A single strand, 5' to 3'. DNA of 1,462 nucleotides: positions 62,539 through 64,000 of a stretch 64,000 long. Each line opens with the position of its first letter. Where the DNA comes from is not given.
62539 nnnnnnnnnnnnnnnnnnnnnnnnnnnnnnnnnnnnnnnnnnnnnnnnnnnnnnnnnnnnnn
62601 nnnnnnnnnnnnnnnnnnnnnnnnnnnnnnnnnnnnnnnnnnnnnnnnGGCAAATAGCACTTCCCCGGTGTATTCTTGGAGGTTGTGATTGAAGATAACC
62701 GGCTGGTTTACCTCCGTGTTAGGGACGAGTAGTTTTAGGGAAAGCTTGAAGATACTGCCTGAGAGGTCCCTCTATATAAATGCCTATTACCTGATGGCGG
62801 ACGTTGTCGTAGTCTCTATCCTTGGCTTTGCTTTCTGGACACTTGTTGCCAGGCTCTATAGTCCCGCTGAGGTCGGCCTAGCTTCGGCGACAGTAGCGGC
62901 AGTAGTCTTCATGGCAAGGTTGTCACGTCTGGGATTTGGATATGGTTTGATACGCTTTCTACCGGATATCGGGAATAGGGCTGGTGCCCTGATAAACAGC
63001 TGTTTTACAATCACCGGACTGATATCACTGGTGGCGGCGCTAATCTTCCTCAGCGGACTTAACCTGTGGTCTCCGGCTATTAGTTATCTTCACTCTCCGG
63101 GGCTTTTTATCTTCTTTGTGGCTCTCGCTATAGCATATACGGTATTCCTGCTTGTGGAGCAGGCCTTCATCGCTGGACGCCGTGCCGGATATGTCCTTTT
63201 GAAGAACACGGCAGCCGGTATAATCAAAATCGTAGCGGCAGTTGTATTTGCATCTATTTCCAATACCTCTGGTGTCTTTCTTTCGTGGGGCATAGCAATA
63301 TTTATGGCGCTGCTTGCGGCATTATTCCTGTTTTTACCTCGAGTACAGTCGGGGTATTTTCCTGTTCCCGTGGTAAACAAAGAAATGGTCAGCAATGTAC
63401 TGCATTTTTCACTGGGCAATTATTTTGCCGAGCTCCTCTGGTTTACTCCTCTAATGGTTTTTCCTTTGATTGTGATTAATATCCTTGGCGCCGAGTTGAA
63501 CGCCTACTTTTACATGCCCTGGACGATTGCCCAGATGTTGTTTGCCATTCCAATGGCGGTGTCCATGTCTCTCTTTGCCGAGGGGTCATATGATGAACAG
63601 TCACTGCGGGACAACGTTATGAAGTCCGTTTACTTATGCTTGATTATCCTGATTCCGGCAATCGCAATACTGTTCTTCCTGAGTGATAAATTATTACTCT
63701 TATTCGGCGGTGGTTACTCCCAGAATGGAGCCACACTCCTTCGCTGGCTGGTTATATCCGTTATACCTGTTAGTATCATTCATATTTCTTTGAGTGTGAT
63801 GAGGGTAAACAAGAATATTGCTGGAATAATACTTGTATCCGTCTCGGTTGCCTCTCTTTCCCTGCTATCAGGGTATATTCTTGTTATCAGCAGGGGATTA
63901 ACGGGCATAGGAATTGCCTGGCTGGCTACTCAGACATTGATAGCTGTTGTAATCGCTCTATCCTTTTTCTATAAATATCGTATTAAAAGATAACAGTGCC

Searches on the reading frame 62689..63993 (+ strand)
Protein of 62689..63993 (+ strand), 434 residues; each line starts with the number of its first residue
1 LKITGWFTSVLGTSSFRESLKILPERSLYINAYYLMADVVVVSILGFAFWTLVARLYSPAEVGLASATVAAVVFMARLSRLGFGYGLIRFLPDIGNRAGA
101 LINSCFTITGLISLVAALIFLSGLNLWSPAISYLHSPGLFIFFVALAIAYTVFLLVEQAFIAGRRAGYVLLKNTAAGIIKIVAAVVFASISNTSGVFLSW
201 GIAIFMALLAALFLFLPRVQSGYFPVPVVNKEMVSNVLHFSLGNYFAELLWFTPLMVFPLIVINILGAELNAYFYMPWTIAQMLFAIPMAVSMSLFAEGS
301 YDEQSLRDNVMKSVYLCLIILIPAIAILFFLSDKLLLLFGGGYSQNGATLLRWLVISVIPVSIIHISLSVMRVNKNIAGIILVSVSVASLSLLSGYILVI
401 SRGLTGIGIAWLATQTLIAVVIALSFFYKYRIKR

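Call 4: search_protein_families(library=ncbifam, proteins=[window:62689-63993:+], max_evalue=0.01)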
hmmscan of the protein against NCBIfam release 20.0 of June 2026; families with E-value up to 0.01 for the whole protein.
window:62689-63993:+ (434 aa): 0 families

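Call 7: search_protein_families(library=pfam, proteins=[window:62689-63993:+], max_evalue=0.01)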
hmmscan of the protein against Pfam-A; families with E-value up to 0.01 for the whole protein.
window:62689-63993:+ (434 aa): 2 families
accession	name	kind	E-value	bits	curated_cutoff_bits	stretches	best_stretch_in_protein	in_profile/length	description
PF13440.11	Polysacc_synt_3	-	9.3e-07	28.8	23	1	52-339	1-283/293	Polysaccharide biosynthesis protein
PF01943.22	Polysacc_synt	-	0.0001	22.3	28.2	1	31-290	4-263/274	Polysaccharide biosynthesis protein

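Call 24: find_encoding_contigs(protein=window:62689-63993:+, flank=10000, max_places=3)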
Protein window:62689-63993:+ (434 aa): 1 contig read that carries it; 1 place shown.
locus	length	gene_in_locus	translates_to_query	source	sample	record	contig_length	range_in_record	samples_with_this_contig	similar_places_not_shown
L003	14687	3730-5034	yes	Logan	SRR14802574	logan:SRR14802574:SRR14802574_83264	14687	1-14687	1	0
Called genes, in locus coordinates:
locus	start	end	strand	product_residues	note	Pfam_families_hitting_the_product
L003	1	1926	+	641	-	?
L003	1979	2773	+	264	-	PF02517:Rce1-like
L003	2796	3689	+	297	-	PF09721:Exosortase_EpsH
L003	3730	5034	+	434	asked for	PF13440:Polysacc_synt_3 (weak)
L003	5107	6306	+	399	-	PF13506:Glyco_transf_21 (weak), PF00535:Glycos_transf_2, PF10111:Glyco_tranf_2_2, PF13641:Glyco_tranf_2_3, PF13632:Glyco_trans_2_3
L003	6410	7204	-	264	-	PF02673:BacA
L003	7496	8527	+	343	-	PF09972:DUF2207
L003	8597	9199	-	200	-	PF01914:MarC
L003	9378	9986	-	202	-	-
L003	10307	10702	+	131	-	-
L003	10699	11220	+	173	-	PF07963:N_methyl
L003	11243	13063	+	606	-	-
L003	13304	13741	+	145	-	-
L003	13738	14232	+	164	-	-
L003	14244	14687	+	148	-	?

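Call 36: search_protein_families(library=ncbifam, proteins=[L003:11243-13063:+, L003:7496-8527:+, L003:5107-6306:+], max_evalue=0.05)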
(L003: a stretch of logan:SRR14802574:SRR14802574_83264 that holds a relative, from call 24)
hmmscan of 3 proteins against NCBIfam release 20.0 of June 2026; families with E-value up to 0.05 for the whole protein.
L003:11243-13063:+ (606 aa): 0 families

L003:7496-8527:+ (343 aa): 0 families

L003:5107-6306:+ (399 aa): 32 families (the best 25 are shown)
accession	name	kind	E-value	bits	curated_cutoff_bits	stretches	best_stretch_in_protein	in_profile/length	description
TIGR03937.1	PgaC_IcaA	equivalog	4.4e-33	114.8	422.3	1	35-372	36-375/407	poly-beta-1,6-N-acetyl-D-glucosamine synthase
TIGR03965.1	mycofact_glyco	equivalog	3.3e-22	79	280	1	41-169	72-197/467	mycofactocin biosynthesis glycosyltransferase MftF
TIGR03111.1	glyc2_xrt_Gpos1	hypoth_equivalog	5.1e-21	75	363.95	1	25-337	29-360/439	TIGR03111 family XrtG-associated glycosyltransferase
NF041875.1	EPS_EpsD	equivalog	7.1e-19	68.4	370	1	47-258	2-219/325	exopolysaccharide biosynthesis glycosyltransferase EpsD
NF041865.1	EpsU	equivalog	1e-15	57.7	700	1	18-267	15-267/394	exopolysaccharide biosynthesis GT2 family glycosyltransferase EpsU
TIGR04283.1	glyco_like_mftF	equivalog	1.1e-13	51.3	182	1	46-170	1-114/221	TIGR04283 family arsenosugar biosynthesis glycosyltransferase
TIGR04242.1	nodulat_NodC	equivalog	9.9e-12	44.5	550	1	35-169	39-174/395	chitooligosaccharide synthase NodC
TIGR03469.1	HpnB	hypoth_equivalog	3e-11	43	379.25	1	23-152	25-161/386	hopene-associated glycosyltransferase HpnB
NF007482.0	PRK10073.1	equivalog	8.8e-11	41.4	423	1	43-142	5-101/334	glycosyltransferase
NF038299.1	EPS_HpsN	equivalog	2.7e-10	39.7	425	1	44-164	1-120/317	hormogonium polysaccharide biosynthesis glycosyltransferase HpsN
NF047683.1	TeichurnBiosyTuaG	equivalog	8.9e-10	38.6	400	1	42-152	4-112/252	teichuronic acid biosynthesis protein TuaG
TIGR03030.1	CelA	equivalog_domain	1.1e-08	33.6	699.1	1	4-91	93-179/714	UDP-forming cellulose synthase catalytic subunit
NF047588.1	GlcsyltransPgfSStrep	equivalog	1.4e-08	34.3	500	1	46-152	3-111/308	glycosyltransferase PgfS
NF053846.1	glyco_with_XrtP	equivalog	1.5e-08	33.8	520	1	5-171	4-180/440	XrtP-associated glycosyltransferase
NF050050.1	ProtGlycPglI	equivalog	1.6e-08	34.3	500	1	44-152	2-109/306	GalNAc(5)-diNAcBac-PP-undecaprenol beta-1,3-glucosyltransferase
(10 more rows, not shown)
